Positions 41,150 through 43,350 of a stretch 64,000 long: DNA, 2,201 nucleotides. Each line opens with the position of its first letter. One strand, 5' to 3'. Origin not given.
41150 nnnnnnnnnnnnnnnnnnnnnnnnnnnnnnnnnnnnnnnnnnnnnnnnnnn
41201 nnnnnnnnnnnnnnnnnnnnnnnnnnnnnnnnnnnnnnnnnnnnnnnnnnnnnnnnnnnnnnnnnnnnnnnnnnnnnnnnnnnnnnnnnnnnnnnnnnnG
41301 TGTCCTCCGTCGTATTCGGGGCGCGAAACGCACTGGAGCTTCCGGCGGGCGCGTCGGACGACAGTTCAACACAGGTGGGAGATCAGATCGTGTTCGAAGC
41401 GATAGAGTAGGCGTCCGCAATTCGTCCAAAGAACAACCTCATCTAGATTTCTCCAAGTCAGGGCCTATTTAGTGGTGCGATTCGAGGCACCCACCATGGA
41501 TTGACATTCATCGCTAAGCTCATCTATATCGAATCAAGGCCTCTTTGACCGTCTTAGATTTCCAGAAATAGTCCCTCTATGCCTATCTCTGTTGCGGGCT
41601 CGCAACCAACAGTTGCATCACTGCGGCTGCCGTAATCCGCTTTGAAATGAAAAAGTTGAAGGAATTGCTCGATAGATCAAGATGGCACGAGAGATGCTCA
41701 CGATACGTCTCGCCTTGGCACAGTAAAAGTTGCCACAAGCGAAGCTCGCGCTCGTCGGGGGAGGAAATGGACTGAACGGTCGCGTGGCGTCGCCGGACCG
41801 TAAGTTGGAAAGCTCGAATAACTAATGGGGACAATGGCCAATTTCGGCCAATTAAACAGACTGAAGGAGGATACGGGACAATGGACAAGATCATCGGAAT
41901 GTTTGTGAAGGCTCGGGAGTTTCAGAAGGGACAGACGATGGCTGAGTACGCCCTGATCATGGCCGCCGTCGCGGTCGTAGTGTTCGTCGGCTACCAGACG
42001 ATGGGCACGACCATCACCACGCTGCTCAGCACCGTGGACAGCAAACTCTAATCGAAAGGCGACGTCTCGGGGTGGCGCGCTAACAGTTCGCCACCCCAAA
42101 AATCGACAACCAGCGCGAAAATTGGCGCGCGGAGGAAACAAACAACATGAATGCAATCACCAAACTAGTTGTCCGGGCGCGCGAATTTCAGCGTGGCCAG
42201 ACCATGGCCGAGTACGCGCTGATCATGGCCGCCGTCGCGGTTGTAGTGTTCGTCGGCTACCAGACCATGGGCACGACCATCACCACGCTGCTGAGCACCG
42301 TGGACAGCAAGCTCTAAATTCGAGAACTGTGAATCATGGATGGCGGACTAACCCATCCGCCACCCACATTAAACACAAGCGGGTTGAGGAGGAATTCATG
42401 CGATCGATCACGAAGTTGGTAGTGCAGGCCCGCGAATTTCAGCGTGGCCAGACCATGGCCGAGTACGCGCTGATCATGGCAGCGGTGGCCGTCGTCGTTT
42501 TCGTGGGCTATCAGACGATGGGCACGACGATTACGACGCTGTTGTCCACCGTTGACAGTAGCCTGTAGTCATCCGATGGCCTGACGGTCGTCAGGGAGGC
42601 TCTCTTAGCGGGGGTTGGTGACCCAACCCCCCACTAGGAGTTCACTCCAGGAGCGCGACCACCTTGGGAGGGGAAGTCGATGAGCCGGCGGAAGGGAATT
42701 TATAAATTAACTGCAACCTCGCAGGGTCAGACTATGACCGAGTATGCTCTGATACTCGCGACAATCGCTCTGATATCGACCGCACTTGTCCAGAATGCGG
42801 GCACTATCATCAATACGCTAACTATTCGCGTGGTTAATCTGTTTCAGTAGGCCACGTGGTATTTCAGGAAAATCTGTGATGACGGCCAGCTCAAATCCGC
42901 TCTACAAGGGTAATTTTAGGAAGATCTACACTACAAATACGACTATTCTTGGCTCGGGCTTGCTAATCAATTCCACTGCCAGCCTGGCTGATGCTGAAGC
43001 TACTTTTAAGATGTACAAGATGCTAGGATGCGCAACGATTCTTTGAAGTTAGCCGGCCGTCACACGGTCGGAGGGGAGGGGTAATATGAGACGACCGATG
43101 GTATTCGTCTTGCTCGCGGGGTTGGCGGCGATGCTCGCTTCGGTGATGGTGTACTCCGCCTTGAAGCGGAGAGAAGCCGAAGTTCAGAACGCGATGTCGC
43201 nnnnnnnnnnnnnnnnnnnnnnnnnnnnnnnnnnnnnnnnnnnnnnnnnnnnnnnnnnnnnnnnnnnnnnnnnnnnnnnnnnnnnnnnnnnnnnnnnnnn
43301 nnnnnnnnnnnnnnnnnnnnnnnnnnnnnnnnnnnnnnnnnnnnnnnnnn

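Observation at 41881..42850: Four tandem Flp pilin genes hidden below the ORF-track cut-off; three encode the same mature pilin through synonymous-only divergence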

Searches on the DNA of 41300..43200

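Call 33: search_rna_families(source=window, start=41300, end=43200, threshold=evalue, max_evalue=1)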
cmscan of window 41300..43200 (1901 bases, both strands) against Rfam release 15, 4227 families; matches with E-value up to 1: 2.
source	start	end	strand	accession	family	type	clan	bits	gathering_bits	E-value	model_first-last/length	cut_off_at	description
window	42847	42900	+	RF01121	sR38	Gene; snRNA; snoRNA; CD-box;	-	22.3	50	0.019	1-59/59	no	Small nucleolar RNA sR38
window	41609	41674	+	RF03036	osmY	Gene; sRNA;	-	19.8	46.9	0.13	1-72/72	no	osmY RNA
